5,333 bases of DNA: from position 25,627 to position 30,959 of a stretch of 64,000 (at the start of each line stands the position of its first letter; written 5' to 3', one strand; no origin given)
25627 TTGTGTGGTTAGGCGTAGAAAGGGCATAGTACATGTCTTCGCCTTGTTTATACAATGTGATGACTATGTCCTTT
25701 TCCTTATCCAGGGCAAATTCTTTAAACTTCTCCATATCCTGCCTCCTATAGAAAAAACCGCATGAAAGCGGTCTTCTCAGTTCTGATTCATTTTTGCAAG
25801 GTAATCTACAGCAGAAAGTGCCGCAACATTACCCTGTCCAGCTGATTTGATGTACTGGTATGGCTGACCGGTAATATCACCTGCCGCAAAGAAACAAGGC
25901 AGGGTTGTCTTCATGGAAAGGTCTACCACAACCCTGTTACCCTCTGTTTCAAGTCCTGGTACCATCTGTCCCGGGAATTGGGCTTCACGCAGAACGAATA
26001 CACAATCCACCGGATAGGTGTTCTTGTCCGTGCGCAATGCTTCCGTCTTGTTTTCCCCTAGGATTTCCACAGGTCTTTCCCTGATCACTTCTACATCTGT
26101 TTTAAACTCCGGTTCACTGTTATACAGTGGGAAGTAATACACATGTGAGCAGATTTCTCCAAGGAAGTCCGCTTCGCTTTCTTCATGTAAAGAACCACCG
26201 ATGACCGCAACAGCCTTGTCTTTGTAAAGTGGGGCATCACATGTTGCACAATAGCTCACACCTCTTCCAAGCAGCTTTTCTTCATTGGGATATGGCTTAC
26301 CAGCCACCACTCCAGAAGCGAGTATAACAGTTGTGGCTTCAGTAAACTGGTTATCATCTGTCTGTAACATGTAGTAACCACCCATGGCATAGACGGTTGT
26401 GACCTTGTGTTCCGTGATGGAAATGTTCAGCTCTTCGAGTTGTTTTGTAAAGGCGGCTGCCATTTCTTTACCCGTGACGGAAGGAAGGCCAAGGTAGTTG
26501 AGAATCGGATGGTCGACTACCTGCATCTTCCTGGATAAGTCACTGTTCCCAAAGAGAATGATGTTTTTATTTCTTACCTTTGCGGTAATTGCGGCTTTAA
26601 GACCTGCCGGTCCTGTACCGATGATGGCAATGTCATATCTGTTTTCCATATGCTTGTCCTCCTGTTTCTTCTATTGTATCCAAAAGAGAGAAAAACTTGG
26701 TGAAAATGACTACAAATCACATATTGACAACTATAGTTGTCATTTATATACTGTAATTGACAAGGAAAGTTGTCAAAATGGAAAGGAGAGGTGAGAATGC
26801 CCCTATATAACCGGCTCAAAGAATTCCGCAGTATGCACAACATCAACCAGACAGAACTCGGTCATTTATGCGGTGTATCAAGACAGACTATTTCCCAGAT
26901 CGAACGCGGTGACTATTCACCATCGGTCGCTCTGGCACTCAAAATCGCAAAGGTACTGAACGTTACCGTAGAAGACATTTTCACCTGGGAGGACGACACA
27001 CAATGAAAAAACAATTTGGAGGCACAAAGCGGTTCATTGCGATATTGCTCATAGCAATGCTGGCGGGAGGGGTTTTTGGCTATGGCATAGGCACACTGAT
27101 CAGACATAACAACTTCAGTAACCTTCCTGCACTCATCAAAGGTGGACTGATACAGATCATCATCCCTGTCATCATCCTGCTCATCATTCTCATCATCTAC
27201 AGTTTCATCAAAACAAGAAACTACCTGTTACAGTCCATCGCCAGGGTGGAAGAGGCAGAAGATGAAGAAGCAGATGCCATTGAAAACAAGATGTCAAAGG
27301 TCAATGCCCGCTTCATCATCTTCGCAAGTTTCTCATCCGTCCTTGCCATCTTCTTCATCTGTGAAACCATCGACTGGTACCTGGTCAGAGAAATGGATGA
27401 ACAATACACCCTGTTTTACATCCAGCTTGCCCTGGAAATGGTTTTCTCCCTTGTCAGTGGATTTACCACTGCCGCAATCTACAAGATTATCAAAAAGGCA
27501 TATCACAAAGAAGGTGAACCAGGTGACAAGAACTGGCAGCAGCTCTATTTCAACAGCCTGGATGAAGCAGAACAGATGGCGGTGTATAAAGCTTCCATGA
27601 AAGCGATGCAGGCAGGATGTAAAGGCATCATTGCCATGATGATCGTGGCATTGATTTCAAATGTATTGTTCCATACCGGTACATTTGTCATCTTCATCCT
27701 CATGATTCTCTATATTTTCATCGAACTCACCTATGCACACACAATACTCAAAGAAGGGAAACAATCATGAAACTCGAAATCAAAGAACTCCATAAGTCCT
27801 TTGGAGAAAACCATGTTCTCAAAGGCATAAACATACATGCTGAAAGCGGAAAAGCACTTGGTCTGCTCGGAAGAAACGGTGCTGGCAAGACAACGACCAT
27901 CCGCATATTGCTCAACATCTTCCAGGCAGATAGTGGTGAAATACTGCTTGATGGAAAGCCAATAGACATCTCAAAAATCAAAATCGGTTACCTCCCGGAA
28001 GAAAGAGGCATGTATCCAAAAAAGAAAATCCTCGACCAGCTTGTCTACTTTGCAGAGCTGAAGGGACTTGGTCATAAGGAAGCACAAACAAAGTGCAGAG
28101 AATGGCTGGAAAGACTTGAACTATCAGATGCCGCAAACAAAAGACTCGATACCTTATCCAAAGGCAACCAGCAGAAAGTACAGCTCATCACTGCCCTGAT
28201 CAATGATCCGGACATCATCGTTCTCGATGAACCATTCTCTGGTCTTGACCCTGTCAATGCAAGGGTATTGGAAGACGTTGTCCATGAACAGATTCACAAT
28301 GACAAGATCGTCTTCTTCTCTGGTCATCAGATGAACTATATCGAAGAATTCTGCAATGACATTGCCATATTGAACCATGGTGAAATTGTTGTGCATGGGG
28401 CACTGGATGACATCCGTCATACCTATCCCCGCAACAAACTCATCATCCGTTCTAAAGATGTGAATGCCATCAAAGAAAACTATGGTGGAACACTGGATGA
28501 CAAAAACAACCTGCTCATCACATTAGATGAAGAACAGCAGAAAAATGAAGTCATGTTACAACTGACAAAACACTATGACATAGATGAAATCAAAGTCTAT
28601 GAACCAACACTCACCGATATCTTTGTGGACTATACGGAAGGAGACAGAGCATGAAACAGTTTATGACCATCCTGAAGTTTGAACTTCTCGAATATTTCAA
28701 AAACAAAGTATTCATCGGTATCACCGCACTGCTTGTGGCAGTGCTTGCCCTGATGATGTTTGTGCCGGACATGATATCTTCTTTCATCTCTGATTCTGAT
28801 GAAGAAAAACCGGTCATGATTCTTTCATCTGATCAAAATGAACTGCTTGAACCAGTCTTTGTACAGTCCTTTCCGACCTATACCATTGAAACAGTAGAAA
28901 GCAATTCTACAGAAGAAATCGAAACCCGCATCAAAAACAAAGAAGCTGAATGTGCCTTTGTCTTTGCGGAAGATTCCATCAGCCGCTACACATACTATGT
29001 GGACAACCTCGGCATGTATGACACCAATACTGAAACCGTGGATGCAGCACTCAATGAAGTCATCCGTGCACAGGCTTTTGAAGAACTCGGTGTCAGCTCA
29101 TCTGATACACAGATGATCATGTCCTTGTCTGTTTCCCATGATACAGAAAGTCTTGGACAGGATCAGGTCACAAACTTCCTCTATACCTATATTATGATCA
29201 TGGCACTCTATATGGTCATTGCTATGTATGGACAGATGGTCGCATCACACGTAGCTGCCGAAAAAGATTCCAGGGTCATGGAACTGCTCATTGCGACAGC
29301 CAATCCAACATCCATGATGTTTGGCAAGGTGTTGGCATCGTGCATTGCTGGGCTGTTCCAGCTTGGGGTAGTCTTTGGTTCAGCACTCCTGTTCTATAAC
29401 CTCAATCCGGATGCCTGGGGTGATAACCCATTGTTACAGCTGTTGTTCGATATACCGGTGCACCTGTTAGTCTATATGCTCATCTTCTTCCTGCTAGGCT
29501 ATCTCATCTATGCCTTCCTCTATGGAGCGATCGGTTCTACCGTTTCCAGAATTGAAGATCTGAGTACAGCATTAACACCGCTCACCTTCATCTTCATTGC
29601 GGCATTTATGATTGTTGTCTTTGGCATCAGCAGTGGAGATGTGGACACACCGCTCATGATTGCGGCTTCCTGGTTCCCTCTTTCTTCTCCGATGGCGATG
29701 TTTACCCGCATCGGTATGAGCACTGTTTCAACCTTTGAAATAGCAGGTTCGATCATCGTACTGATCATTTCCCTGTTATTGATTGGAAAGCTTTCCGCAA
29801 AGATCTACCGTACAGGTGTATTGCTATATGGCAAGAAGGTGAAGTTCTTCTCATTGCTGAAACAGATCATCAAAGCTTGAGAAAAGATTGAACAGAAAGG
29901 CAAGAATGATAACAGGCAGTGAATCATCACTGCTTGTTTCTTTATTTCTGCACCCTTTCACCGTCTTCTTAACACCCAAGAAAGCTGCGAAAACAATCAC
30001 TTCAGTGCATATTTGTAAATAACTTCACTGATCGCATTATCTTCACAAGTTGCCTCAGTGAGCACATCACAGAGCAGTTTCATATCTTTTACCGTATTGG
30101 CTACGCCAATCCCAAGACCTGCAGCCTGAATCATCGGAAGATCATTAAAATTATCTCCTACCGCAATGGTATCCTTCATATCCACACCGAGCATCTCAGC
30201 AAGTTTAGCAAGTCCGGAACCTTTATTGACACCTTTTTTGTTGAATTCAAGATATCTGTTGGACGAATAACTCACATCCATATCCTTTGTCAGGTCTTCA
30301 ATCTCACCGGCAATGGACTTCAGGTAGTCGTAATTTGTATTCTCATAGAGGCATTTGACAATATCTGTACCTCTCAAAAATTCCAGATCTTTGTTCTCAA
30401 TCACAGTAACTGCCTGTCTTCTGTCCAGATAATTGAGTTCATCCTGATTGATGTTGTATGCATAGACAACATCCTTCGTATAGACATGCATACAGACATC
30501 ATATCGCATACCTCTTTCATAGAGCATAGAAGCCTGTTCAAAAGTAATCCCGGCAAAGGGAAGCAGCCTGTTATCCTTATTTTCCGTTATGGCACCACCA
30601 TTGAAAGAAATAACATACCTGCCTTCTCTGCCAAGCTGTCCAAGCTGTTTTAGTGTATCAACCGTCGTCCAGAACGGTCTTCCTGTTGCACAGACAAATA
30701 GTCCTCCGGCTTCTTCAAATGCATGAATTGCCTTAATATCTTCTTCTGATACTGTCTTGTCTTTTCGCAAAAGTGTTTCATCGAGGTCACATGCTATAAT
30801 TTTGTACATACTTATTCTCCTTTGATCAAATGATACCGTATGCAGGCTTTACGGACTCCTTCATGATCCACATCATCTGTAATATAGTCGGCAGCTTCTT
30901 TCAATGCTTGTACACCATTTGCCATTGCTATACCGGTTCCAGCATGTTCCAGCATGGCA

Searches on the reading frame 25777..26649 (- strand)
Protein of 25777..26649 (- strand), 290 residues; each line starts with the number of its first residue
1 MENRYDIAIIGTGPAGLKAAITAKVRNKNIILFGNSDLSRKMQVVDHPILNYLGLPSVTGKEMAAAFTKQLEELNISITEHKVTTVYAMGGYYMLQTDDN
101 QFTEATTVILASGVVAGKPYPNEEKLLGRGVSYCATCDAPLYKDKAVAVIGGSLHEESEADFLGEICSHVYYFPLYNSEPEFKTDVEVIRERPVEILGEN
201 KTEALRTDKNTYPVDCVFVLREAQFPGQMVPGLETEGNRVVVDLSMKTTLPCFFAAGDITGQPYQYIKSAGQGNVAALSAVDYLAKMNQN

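Call 9: search_protein_families(library=pfam, proteins=[window:25777-26649:-], max_evalue=0.001)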
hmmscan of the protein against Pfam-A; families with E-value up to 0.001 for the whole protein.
window:25777-26649:- (290 aa): 5 families
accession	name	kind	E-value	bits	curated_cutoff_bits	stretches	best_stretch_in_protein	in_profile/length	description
PF07992.20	Pyr_redox_2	-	9.3e-24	84.8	26.1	2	5-154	1-152/291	Pyridine nucleotide-disulphide oxidoreductase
PF01134.28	GIDA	-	5e-09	36.1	22.1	0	245-285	348-388/391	Glucose inhibited division protein A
PF03486.20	HI0933_like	-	3.9e-08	33.5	50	1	6-43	2-40/244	HI0933-like protein Rossmann domain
PF13738.12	Pyr_redox_3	-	4.6e-08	33.1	30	1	9-162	2-179/305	Pyridine nucleotide-disulphide oxidoreductase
PF00890.30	FAD_binding_2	-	0.0001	22.1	20.4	0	6-33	1-28/414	FAD binding domain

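Call 77: find_homologous_proteins(query=window:25780-26649:-, max_evalue=1e-30)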
Query window:25780-26649:- (290 aa): 7588 proteins with E <= 1e-30 among 8000 candidates; the best 120 are listed.
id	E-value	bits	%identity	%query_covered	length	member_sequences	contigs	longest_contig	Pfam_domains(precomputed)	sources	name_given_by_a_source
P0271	1.2e-190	650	100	100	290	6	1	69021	PF07992.21,PF13738.13,PF03486.21,PF01134.29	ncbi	-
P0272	3.7e-186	635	99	100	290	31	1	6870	PF00890.31,PF07992.21,PF13738.13,PF03486.21,PF01134.29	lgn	-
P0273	2.1e-157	541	84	99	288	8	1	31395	PF00890.31,PF07992.21,PF13738.13,PF03486.21,PF01134.29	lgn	-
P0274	1.7e-146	505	78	99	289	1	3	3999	PF00890.31,PF07992.21,PF13738.13,PF03486.21,PF01134.29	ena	-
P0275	7.9e-145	500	77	100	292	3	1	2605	PF00890.31,PF07992.21,PF13738.13,PF03486.21,PF01134.29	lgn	-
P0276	2.5e-144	498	77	99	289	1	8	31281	PF00890.31,PF07992.21,PF13738.13,PF03486.21,PF01134.29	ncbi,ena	-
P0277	2.5e-144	498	77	99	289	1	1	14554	PF00890.31,PF07992.21,PF13738.13,PF03486.21,PF01134.29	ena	-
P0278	6.2e-143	494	77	99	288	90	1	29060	PF00890.31,PF07992.21,PF13738.13,PF03486.21,PF01134.29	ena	-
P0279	2.2e-142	492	77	99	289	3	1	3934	PF00890.31,PF07992.21,PF13738.13,PF03486.21,PF01134.29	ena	-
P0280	1.4e-141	489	75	99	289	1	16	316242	PF00890.31,PF07992.21,PF13738.13,PF03486.21,PF01134.29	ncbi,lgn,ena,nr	ncbi:MAG: NAD(P)/FAD-dependent oxidoreductase [Solobacterium sp.]|nr:NAD(P)/FAD-dependent oxidoreduc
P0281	3.3e-141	488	77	99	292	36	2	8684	PF00890.31,PF07992.21,PF13738.13,PF03486.21,PF01134.29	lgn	-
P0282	2.3e-139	482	76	98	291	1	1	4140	PF00890.31,PF07992.21,PF13738.13,PF03486.21,PF01134.29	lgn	-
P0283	4.7e-139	481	76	99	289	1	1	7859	PF00890.31,PF07992.21,PF13738.13,PF03486.21,PF01134.29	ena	-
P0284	2.1e-137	475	74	99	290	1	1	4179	PF00890.31,PF07992.21,PF13738.13,PF03486.21,PF01134.29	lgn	-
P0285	2.5e-137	475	73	99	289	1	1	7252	PF00890.31,PF07992.21,PF13738.13,PF03486.21,PF01134.29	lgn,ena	-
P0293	2.9e-134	465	75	97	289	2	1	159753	PF00890.31,PF07992.21,PF13738.13,PF03486.21,PF01134.29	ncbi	-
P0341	2.4e-127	442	72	97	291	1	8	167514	PF00890.31,PF07992.21,PF13738.13,PF03486.21,PF01134.29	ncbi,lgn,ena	-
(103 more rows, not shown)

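Call 78: find_encoding_contigs(protein=P0273, flank=6000, max_places=1)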
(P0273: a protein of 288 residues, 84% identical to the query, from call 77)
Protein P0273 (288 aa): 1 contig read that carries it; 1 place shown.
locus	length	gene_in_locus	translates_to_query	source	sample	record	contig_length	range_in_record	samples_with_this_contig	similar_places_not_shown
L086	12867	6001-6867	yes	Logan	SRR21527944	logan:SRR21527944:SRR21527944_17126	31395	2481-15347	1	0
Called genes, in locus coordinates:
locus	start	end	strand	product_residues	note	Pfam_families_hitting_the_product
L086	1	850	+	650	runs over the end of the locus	PF26549:Tricorn_N (weak), PF00326:Peptidase_S9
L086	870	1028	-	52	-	-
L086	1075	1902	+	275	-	PF00702:Hydrolase (faint), PF08282:Hydrolase_3, PF05116:S6PP (weak)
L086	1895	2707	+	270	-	PF00702:Hydrolase, PF08282:Hydrolase_3, PF05116:S6PP (weak)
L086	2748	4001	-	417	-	PF12698:ABC2_membrane_3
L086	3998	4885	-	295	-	PF00005:ABC_tran, PF13304:AAA_21 (weak), PF13732:DrrA1-3_C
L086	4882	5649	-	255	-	PF11368:DUF3169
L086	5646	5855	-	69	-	PF13560:HTH_31, PF01381:HTH_3, PF13443:HTH_26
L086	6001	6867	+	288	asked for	PF00890:FAD_binding_2 (faint), PF01134:GIDA (faint), PF03486:HI0933_like (faint), PF07992:Pyr_redox_2, PF13738:Pyr_redox_3 (faint)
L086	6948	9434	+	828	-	PF00962:A_deaminase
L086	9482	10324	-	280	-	PF05116:S6PP (faint), PF08282:Hydrolase_3, PF12710:HAD (faint), PF13419:HAD_2 (faint), PF00702:Hydrolase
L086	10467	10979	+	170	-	PF06177:QueT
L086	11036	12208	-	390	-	PF09587:PGA_cap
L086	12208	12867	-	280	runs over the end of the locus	PF02557:VanY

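Call 79: find_encoding_contigs(protein=P0280, flank=6000, max_places=1)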
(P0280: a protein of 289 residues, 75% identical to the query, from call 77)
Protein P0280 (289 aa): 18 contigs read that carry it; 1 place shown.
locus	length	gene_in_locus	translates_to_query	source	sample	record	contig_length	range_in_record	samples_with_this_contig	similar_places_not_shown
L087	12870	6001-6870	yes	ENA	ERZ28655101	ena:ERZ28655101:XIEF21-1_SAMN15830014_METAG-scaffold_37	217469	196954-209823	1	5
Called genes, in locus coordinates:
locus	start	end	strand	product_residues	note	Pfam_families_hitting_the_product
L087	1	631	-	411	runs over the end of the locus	PF02534:T4SS-DNA_transf, PF10412:TrwB_AAD_bind, PF12696:TraG-D_C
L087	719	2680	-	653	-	PF00884:Sulfatase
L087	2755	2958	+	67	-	-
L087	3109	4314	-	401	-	PF22564:HAAS (weak), PF13349:DUF4097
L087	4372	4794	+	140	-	PF00583:Acetyltransf_1, PF13508:Acetyltransf_7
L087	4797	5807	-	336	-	PF03590:AsnA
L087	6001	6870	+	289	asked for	PF00890:FAD_binding_2 (faint), PF01134:GIDA (faint), PF03486:HI0933_like (faint), PF07992:Pyr_redox_2, PF13738:Pyr_redox_3 (faint)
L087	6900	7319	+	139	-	PF22381:Staph_reg_Sar_Rot, PF01978:TrmB (weak), PF01047:MarR, PF12802:MarR_2, PF13412:HTH_24 (weak), PF13463:HTH_27, PF13601:HTH_34 (weak), PF22166:WHD_ArnR1 (weak)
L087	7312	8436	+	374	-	PF01545:Cation_efflux, PF16916:ZT_dimer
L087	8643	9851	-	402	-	PF03315:SDH_beta, PF03313:SDH_alpha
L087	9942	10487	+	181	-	PF18306:LDcluster4, PF03641:Lysine_decarbox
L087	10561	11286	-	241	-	-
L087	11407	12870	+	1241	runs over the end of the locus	-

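Call 80: find_encoding_contigs(protein=P0293, flank=6000, max_places=1)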
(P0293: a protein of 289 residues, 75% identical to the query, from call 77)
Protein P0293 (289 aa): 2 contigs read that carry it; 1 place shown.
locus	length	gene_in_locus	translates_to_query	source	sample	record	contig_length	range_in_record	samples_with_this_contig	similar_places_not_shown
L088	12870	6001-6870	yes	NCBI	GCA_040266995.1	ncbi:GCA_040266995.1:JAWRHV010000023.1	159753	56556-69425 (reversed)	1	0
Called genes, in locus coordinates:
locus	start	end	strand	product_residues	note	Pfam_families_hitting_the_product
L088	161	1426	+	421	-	PF00278:Orn_DAP_Arg_deC, PF02784:Orn_Arg_deC_N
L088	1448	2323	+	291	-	PF00701:DHDPS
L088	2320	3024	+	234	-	PF01113:DapB_N, PF05173:DapB_C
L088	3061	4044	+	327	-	PF01113:DapB_N (faint), PF16654:DAPDH_C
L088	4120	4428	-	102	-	PF12844:HTH_19, PF13560:HTH_31 (weak), PF01381:HTH_3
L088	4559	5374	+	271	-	-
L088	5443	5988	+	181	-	PF00255:GSHPx, PF00578:AhpC-TSA (weak)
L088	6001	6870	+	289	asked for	PF00890:FAD_binding_2 (faint), PF03486:HI0933_like (faint), PF07992:Pyr_redox_2, PF13738:Pyr_redox_3 (faint), PF07992:Pyr_redox_2, PF01134:GIDA (weak)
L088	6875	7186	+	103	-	PF00085:Thioredoxin, PF14595:Thioredoxin_9, PF13098:Thioredoxin_2, PF13905:Thioredoxin_8 (faint)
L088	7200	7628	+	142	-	PF22381:Staph_reg_Sar_Rot, PF01047:MarR, PF12802:MarR_2, PF13463:HTH_27, PF13601:HTH_34 (faint)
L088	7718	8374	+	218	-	PF01520:Amidase_3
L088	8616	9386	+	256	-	PF05175:MTS (weak), PF13489:Methyltransf_23, PF13847:Methyltransf_31, PF08241:Methyltransf_11, PF08242:Methyltransf_12, PF13649:Methyltransf_25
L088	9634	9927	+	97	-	PF01250:Ribosomal_S6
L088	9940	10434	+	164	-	PF00436:SSB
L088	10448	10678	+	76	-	PF01084:Ribosomal_S18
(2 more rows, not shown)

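Call 81: find_encoding_contigs(protein=P0341, flank=6000, max_places=1)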
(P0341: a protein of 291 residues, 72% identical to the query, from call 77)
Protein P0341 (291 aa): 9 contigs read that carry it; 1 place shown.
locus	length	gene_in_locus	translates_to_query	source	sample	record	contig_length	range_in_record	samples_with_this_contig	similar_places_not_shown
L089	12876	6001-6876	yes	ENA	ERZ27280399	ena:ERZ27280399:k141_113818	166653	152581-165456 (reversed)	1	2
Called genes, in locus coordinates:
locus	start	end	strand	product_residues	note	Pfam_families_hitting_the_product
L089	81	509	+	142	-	-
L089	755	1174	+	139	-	PF27746:Small_heat_shock_put (weak), PF00011:HSP20, PF17886:ArsA_HSP20 (weak)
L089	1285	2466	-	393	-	PF22564:HAAS, PF13349:DUF4097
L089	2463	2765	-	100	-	PF03551:PadR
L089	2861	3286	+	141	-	PF13673:Acetyltransf_10, PF00583:Acetyltransf_1, PF13508:Acetyltransf_7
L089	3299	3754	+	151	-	-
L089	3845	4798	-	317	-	PF20212:DUF6572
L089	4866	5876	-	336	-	PF03590:AsnA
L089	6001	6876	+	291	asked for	PF00890:FAD_binding_2 (faint), PF01134:GIDA (faint), PF03486:HI0933_like (faint), PF07992:Pyr_redox_2, PF13738:Pyr_redox_3 (faint), PF07992:Pyr_redox_2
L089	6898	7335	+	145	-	PF22381:Staph_reg_Sar_Rot, PF12802:MarR_2, PF01047:MarR, PF13463:HTH_27, PF13601:HTH_34 (weak)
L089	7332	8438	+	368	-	PF01545:Cation_efflux, PF16916:ZT_dimer (weak)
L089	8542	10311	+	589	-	PF04205:FMN_bind, PF00890:FAD_binding_2, PF01266:DAO, PF01946:Thi4 (weak), PF03486:HI0933_like (weak), PF07992:Pyr_redox_2, PF12831:FAD_oxidored, PF13450:NAD_binding_8 (weak), +1 more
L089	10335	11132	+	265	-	PF13529:Peptidase_C39_2 (weak)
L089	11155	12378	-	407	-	PF09587:PGA_cap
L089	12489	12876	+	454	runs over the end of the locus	PF01554:MatE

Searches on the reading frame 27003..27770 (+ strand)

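Call 9: search_protein_families(library=pfam, proteins=[window:27003-27770:+], max_evalue=0.001)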
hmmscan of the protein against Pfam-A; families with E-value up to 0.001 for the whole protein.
window:27003-27770:+ (255 aa): 1 family
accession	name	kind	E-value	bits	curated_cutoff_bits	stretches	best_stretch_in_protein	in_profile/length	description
PF11368.13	DUF3169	-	3.7e-31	109.1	31.6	1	9-245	5-247/250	Protein of unknown function (DUF3169)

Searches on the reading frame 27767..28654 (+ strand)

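Call 9: search_protein_families(library=pfam, proteins=[window:27767-28654:+], max_evalue=0.001)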
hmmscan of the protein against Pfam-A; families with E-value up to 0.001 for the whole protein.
window:27767-28654:+ (295 aa): 3 families
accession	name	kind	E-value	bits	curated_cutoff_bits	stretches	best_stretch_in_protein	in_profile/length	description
PF00005.33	ABC_tran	-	3.2e-29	102.7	25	1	18-157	1-136/137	ABC transporter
PF13732.12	DrrA1-3_C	-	6e-12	46.6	27.4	1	211-290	1-81/81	ATP-binding protein DrrA1-3-like, C-terminal domain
PF13304.12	AAA_21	-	3.4e-11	44.2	27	2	121-166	229-274/304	AAA domain, putative AbiEii toxin, Type IV TA system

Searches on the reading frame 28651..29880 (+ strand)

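Call 9: search_protein_families(library=pfam, proteins=[window:28651-29880:+], max_evalue=0.001)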
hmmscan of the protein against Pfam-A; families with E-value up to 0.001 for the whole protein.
window:28651-29880:+ (409 aa): 1 family
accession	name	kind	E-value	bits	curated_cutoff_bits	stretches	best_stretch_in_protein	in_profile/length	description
PF12698.13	ABC2_membrane_3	-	1.5e-40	139.8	31.6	1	20-382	2-345/347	ABC-2 family transporter protein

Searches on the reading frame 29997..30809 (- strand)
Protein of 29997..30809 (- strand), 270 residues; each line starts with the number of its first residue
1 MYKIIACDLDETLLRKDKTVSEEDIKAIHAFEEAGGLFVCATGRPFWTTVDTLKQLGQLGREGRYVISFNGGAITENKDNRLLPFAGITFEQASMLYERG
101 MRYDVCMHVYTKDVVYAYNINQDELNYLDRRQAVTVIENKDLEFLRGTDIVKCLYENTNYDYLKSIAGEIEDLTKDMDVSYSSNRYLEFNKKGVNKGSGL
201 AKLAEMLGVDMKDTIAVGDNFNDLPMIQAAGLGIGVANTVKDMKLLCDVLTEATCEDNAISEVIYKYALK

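Call 9: search_protein_families(library=pfam, proteins=[window:29997-30809:-], max_evalue=0.001)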
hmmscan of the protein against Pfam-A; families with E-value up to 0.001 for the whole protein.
window:29997-30809:- (270 aa): 3 families
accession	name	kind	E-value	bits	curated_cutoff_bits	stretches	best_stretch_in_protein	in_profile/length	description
PF08282.18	Hydrolase_3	-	8.9e-51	173.5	20.9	1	5-264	1-255/255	haloacid dehalogenase-like hydrolase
PF05116.19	S6PP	-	7.6e-11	42.5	20.3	1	163-249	133-217/247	Sucrose-6F-phosphate phosphohydrolase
PF00702.32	Hydrolase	-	2.8e-10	41.3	26.4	1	2-231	1-191/191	haloacid dehalogenase-like hydrolase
